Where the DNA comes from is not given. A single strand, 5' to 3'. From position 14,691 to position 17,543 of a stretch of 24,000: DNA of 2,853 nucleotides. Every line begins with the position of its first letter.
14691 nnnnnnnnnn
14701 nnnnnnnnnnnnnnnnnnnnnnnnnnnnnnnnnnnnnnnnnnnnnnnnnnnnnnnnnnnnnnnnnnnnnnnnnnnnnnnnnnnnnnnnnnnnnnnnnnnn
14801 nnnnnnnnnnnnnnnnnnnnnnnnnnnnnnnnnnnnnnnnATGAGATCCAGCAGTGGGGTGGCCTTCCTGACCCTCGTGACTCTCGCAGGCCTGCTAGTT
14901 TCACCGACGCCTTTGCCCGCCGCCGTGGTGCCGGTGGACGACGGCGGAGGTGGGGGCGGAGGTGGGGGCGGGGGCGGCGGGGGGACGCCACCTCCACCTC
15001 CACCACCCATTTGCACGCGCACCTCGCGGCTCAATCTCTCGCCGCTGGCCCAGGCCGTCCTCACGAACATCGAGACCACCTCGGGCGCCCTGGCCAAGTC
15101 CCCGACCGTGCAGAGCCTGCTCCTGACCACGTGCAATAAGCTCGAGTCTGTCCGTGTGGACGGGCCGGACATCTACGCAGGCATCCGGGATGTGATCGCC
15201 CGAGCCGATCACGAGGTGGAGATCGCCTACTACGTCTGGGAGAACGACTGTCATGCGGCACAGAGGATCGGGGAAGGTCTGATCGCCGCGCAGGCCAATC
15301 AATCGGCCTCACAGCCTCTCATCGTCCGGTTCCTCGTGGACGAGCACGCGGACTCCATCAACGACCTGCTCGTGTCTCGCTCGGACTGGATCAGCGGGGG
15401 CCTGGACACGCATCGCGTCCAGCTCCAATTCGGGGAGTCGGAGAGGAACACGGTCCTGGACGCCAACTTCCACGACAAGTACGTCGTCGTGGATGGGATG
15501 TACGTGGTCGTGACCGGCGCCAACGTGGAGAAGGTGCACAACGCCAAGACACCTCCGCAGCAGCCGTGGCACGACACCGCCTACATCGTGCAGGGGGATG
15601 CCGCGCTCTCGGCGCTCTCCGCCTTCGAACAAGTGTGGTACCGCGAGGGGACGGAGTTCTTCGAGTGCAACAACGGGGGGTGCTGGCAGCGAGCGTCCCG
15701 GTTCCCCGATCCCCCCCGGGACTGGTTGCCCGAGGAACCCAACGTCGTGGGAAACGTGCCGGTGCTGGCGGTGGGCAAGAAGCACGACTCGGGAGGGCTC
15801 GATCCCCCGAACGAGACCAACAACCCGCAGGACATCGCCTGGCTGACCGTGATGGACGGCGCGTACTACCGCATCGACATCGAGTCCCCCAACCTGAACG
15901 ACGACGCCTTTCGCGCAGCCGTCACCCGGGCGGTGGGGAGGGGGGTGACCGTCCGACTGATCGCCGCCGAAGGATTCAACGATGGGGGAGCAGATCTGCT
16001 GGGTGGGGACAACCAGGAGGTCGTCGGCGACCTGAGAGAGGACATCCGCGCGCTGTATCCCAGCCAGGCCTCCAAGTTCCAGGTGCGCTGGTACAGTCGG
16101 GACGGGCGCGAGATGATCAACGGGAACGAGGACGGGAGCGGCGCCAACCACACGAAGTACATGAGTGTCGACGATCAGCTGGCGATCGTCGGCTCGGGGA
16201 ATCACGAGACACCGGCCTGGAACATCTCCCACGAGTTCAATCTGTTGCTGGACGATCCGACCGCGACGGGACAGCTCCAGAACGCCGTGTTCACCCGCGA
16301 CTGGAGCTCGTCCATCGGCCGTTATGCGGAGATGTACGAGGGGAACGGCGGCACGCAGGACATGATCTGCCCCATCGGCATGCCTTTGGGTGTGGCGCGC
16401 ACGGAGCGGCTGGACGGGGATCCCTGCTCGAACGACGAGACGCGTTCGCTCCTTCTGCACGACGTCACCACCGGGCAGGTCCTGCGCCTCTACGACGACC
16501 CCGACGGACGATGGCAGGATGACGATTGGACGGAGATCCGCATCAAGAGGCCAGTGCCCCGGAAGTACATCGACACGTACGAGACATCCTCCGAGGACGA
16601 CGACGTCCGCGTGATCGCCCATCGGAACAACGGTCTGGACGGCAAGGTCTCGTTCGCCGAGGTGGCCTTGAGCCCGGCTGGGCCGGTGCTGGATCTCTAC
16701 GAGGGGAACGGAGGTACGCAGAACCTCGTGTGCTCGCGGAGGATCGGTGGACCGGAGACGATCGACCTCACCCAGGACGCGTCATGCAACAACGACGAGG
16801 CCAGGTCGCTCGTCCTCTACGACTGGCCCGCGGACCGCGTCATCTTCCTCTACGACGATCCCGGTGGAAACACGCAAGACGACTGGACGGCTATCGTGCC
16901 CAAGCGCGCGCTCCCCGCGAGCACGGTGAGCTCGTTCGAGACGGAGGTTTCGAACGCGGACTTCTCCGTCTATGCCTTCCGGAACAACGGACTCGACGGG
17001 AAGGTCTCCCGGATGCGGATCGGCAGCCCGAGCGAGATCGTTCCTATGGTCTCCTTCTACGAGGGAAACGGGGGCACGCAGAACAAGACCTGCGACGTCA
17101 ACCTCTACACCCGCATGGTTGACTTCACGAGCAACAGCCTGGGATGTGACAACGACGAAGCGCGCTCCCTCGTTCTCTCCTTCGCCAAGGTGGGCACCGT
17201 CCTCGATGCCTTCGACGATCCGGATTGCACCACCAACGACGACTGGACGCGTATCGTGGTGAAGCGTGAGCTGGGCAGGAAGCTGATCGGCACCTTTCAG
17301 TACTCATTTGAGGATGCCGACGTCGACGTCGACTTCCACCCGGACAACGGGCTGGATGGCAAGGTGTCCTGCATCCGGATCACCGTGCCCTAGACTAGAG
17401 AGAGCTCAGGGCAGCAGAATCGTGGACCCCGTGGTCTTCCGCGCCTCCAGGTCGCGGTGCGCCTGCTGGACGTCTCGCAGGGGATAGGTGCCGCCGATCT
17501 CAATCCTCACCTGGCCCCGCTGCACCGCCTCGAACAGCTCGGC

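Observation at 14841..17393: Secreted dual-HKD phospholipase-D-superfamily protein with an unusual architecture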

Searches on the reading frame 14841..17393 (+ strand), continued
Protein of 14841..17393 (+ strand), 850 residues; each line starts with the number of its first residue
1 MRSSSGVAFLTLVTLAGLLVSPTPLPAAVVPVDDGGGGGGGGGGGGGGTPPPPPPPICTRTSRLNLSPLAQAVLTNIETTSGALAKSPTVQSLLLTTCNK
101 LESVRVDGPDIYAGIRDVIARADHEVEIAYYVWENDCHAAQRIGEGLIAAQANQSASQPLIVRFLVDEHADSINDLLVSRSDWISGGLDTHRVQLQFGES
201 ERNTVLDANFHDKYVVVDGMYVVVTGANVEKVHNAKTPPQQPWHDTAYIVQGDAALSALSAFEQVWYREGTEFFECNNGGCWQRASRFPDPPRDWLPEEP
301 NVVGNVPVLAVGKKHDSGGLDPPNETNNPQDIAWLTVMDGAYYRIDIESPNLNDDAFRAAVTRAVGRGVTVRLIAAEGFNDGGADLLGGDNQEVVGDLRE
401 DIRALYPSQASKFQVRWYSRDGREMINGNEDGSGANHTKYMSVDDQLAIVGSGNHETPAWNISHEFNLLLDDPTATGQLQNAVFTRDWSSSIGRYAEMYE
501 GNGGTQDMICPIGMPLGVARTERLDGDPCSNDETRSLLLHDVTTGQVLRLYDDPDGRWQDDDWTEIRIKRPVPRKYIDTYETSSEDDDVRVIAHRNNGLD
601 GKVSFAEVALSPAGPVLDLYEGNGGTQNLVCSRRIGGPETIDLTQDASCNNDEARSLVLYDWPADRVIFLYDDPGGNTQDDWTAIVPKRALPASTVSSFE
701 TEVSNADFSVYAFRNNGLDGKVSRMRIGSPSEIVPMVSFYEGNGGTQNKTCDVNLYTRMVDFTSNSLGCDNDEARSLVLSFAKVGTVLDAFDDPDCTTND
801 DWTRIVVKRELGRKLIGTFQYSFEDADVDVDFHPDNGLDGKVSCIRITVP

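Call 33: fold_search(model_id=the predicted structure, library=pdb)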
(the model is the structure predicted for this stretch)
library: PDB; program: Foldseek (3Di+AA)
matches with E <= 10: 592; with E <= 0.001: 128
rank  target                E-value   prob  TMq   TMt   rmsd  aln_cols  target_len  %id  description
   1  2ze4                  1.0e-23  1.00  0.40  0.65   5.9       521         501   20  Crystal structure of phospholipase D from streptomyces antibioticus (released 2007-12-25)
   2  7js7_B                3.4e-23  1.00  0.40  0.66   5.7       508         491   20  Phospholipase D engineered mutant (TNYR) H442 covalent adduct with 1-inositol phosphate (released 2021-04-28)
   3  2ze9                  5.2e-23  1.00  0.40  0.65   6.5       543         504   19  Crystal structure of H168A mutant of phospholipase D from Streptomyces antibioticus, as a complex with phosphatidylcholi (released 2007-12-25)
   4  7js5                  8.8e-23  1.00  0.40  0.66   5.8       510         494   20  Phospholipase D engineered mutant (TNYR) inactive enzyme (H168A) bound to 1-inositol phosphate (released 2021-04-28)
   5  7jrb                  9.7e-23  1.00  0.41  0.67   5.4       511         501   21  Phospholipase D engineered mutant (released 2021-04-28)
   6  7js7_A                9.7e-23  1.00  0.41  0.67   6.2       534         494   20  Phospholipase D engineered mutant (TNYR) H442 covalent adduct with 1-inositol phosphate (released 2021-04-28)
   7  9lvn                  4.4e-22  1.00  0.40  0.65   5.1       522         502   20  Crystal structure of phospholipase D SkPLD (Streptomyces klenkii) (released 2026-01-21)
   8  8ctp                  4.9e-22  1.00  0.39  0.65   5.5       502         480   21  Crystal structure of engineered phospholipase D mutant superPLD 2-23 (released 2023-04-26)
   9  1f0i                  6.4e-22  1.00  0.38  0.63   6.3       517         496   19  THE FIRST CRYSTAL STRUCTURE OF A PHOSPHOLIPASE D (released 2001-05-16)
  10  1v0y                  1.3e-21  1.00  0.39  0.64   5.5       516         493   19  Phospholipase D from Streptomyces sp. strain PMF soaked with the substrate dibutyrylphosphatidylcholine. (released 2004-06-03)
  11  1v0r                  2.4e-21  1.00  0.39  0.65   5.2       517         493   20  Tungstate-inhibited phospholipase D from Streptomyces sp. strain PMF (released 2004-06-03)
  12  1v0w                  2.5e-21  1.00  0.40  0.65   5.2       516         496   20  Phospholipase D from Streptomyces sp. strain PMF soaked with the substrate dibutyrylphosphatidylcholine. (released 2004-06-03)
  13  8ctq                  2.9e-21  1.00  0.39  0.66   5.2       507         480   20  Crystal structure of engineered phospholipase D mutant superPLD 2-48 (released 2023-04-26)
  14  1v0v                  4.2e-21  1.00  0.39  0.64   5.5       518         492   19  Phospholipase D from Streptomyces sp. strain PMF soaked with the substrate dibutyrylphosphatidylcholine. (released 2004-06-03)
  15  1v0s                  4.4e-21  1.00  0.40  0.66   5.1       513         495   20  Uninhibited form of Phospholipase D from Streptomyces sp. strain PMF (released 2004-06-03)
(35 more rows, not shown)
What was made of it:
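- On PLD (HKD) superfamily: The 50 listed are all PLD-superfamily enzymes, led by Streptomyces PLD at 1e-23 (call 33).
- Closest known: ClsO, surface-exposed cardiolipin synthase lipoprotein. Different: The fold is closer to soluble PLDs (call 33).
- PssA and the PLD3/4 nucleases follow about 7-10 orders of magnitude weaker (call 33). PLD3/PLD4 structures are significant fold matches at E about 1e-13 (call 33). Streptomyces and Moritella phospholipases match about 7-10 orders of magnitude better than PLD3/4 (call 33). The fold is closest to soluble secreted PLDs (call 33).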

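Call 35: find_encoding_contigs(protein=window:14841-17393:+, flank=10000, max_places=3)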
Protein window:14841-17393:+ (850 aa): 1 contig read that carries it; 1 place shown.
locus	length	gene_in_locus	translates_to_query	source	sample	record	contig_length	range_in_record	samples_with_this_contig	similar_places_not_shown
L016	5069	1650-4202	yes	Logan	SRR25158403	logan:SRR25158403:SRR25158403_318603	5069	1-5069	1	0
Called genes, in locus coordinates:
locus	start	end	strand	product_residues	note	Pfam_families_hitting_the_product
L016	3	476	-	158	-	?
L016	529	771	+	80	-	PF04014:MazE_antitoxin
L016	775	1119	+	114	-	PF02452:PemK_toxin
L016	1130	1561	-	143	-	-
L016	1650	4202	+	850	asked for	-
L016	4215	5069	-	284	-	?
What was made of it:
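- Checked: An independent gene call on an identical public contig uses the same 850-aa product (call 35).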

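Call 36: find_encoding_contigs(protein=P0001, flank=6000, max_places=1)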
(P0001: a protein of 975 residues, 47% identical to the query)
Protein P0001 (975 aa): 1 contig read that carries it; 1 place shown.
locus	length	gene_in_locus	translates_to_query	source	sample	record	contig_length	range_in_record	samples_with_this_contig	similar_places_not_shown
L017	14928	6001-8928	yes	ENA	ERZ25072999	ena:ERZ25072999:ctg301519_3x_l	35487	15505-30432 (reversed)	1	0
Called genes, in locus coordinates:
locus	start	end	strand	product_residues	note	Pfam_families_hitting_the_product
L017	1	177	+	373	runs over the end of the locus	PF00589:Phage_integrase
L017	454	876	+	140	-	-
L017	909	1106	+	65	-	-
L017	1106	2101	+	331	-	PF06782:UPF0236 (weak)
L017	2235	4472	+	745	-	PF13688:Reprolysin_5, PF13582:Reprolysin_3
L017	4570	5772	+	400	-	-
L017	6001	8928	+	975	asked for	PF00614:PLDc (faint), PF13091:PLDc_2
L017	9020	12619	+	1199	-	PF00515:TPR_1 (faint), PF07719:TPR_2 (faint), PF13174:TPR_6 (faint), PF13181:TPR_8 (faint), PF13424:TPR_12, PF18276:TcA_TcB_BD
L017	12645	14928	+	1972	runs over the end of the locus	PF03534:SpvB, PF05593:RHS_repeat (faint), PF13517:FG-GAP_3, PF12256:TcdB_toxin_midN, PF25023:TEN_YD-shell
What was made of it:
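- P0001 is beside Tc-toxin-like genes (call 36).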

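Call 37: find_encoding_contigs(protein=P0013, flank=6000, max_places=1)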
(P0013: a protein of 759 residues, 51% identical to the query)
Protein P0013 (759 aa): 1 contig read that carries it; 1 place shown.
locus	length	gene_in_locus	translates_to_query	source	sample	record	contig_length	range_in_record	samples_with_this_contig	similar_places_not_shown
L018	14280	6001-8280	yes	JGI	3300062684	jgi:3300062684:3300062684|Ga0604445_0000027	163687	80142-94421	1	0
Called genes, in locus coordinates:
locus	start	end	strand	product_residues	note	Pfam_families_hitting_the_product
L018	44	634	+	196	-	PF00857:Isochorismatase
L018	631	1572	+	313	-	PF01965:DJ-1_PfpI, PF00165:HTH_AraC (weak), PF12833:HTH_18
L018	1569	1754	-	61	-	-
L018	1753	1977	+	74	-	PF04255:DUF433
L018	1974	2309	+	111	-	PF18480:DUF5615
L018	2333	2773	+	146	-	PF00383:dCMP_cyt_deam_1, PF14437:MafB19-deam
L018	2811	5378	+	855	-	PF00005:ABC_tran (faint), PF02463:SMC_N (faint), PF13191:AAA_16 (faint), PF13555:AAA_29 (faint), PF20703:nSTAND1 (faint), PF13304:AAA_21 (faint), PF13671:AAA_33 (faint), PF17755:UvrA_DNA-bind, +1 more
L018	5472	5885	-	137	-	PF21746:DUF6869 (weak)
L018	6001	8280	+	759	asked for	PF13091:PLDc_2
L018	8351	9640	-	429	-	PF07224:Chlorophyllase (weak), PF03403:PAF-AH_p_II (weak)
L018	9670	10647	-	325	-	PF00892:EamA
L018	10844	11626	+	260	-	PF07883:Cupin_2 (weak), PF00165:HTH_AraC (faint), PF12833:HTH_18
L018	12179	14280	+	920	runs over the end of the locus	PF07676:PD40 (faint), PF18911:PKD_4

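Call 38: find_encoding_contigs(protein=P0009, flank=6000, max_places=1)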
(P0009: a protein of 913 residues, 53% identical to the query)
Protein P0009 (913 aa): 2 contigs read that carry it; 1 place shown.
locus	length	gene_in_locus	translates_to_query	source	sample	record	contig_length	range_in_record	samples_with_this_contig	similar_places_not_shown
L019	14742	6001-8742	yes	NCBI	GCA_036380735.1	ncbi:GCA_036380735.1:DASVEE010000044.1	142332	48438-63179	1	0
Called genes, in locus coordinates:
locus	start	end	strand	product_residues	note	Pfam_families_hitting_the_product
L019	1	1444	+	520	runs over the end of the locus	PF07719:TPR_2 (faint), PF14938:SNAP (faint), PF00515:TPR_1 (faint), PF13424:TPR_12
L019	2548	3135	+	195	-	-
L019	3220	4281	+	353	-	PF01447:Peptidase_M4, PF02868:Peptidase_M4_C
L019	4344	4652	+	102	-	-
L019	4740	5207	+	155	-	-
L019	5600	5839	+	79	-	-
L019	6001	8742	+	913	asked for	PF13091:PLDc_2 (weak), PF00614:PLDc (faint), PF13091:PLDc_2, PF01079:Hint (faint), PF05203:Hom_end_hint (faint), PF07591:PT-HINT, PF14890:Intein_splicing (faint)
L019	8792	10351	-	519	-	PF03606:DcuC (weak), PF03806:ABG_transport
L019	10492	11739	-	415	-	PF07075:NamZ_N, PF20732:NamZ_C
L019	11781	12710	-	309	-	PF04542:Sigma70_r2, PF08281:Sigma70_r4_2, PF04545:Sigma70_r4 (weak), PF22233:PhyR_sigma-like (weak)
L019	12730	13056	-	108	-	PF19733:DUF6223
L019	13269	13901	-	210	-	PF08450:SGL (faint), PF21959:DUF6923 (faint), PF16819:DUF5074, PF03413:PepSY (faint), PF13360:PQQ_2 (weak), PF05096:Glu_cyclase_2 (weak)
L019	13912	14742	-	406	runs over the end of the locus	-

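Call 39: find_encoding_contigs(protein=P0007, flank=6000, max_places=1)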
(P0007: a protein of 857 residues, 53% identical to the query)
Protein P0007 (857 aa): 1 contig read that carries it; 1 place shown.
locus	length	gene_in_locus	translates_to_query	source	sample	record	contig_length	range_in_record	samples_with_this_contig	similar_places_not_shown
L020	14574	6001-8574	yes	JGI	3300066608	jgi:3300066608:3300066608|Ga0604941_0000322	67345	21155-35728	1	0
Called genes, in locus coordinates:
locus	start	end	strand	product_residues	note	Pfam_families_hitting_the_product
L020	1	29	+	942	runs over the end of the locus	PF00069:Pkinase, PF07714:PK_Tyr_Ser-Thr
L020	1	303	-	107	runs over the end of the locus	-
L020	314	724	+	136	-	PF01242:PTPS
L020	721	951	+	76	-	-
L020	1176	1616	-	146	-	PF00571:CBS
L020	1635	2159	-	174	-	PF00156:Pribosyltran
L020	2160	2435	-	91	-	PF00708:Acylphosphatase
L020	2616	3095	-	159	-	PF13174:TPR_6 (weak)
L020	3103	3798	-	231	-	PF01135:PCMT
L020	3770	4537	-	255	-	PF01975:SurE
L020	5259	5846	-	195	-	PF14066:DUF4256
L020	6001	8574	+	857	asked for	PF00614:PLDc (faint), PF13091:PLDc_2, PF00754:F5_F8_type_C (weak), PF22633:F5_F8_type_C_2 (weak)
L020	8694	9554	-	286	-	-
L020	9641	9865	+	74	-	-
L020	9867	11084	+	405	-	PF13176:TPR_7 (faint), PF13424:TPR_12, PF00515:TPR_1 (faint), PF07719:TPR_2 (faint), PF13181:TPR_8 (faint)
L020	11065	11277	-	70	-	-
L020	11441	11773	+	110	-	PF02694:UPF0060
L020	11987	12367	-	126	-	-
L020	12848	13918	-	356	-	-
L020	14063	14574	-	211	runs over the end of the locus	-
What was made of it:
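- On Tle5 / PldA T6SS phospholipase effectors: The neighbourhoods are all different (calls 36-39).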

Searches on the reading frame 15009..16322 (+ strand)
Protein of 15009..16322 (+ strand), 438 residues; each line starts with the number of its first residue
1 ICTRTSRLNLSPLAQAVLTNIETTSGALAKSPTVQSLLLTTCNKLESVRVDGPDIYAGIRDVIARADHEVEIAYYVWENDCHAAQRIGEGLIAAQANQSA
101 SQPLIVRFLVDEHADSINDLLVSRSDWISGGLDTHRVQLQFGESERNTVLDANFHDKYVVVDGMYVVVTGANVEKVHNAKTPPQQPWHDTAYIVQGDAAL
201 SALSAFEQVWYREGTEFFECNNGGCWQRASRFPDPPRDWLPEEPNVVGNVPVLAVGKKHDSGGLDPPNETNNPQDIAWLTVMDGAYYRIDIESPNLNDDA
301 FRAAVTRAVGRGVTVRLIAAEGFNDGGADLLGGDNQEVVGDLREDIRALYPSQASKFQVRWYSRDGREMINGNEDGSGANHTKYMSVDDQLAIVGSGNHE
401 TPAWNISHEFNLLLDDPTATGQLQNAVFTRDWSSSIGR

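Call 63: find_homologous_proteins(query=window:15009-16322:+, max_evalue=1e-10)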
Query seq(438 aa) (438 aa): 32 proteins with E <= 1e-10 among 8000 candidates.
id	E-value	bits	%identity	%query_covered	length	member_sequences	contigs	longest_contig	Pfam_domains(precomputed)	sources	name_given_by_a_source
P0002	1.6e-141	491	56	99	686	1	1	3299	PF13091.13,PF00614.29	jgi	jgi:phosphatidylserine/phosphatidylglycerophosphate/cardiolipin synthase-like enzyme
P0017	7.2e-133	462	52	100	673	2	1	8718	PF13091.13,PF16158.12,PF00614.29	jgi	jgi:phosphatidylserine/phosphatidylglycerophosphate/cardiolipin synthase-like enzyme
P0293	6.9e-122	426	48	100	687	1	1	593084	PF13091.13,PF00614.29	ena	-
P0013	2.3e-121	424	49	100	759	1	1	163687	PF13091.13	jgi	jgi:phosphatidylserine/phosphatidylglycerophosphate/cardiolipin synthase-like enzyme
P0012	1.1e-119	419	46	100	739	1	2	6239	PF13091.13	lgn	-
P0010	8.7e-116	406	48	100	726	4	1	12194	PF13091.13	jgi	jgi:phosphatidylserine/phosphatidylglycerophosphate/cardiolipin synthase-like enzyme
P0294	3.4e-114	400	48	100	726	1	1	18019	PF13091.13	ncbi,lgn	ncbi:MAG TPA: phospholipase D-like domain-containing protein [Thermoanaerobaculia bacterium]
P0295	1.1e-109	386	46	99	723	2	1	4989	PF13091.13,PF00614.29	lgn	-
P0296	6.1e-92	327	43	97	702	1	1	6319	PF13091.13,PF00614.29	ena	-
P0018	2.0e-84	302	40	98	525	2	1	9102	PF13091.13,PF00614.29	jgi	jgi:phosphatidylserine/phosphatidylglycerophosphate/cardiolipin synthase-like enzyme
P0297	5.0e-82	294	40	97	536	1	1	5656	PF13091.13,PF00614.29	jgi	jgi:phosphatidylserine/phosphatidylglycerophosphate/cardiolipin synthase-like enzyme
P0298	9.0e-63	231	46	61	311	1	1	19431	PF13091.13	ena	-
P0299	8.5e-61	224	36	97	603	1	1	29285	PF13091.13,PF00614.29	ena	-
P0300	4.2e-58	216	35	97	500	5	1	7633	PF13091.13,PF00614.29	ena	-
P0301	1.0e-57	214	37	82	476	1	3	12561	PF13091.13,PF00614.29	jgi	jgi:phosphatidylserine/phosphatidylglycerophosphate/cardiolipin synthase-like enzyme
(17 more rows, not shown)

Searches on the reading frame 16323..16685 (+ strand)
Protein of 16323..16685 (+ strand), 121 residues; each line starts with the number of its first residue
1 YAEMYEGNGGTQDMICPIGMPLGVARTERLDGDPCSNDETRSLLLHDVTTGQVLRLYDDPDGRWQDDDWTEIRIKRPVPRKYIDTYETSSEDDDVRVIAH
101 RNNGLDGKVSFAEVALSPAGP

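Call 9: search_protein_families(library=pfam, proteins=[window:16323-16685:+], max_evalue=10)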
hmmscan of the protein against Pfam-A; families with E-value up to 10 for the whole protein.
seq(121 aa): 0 families
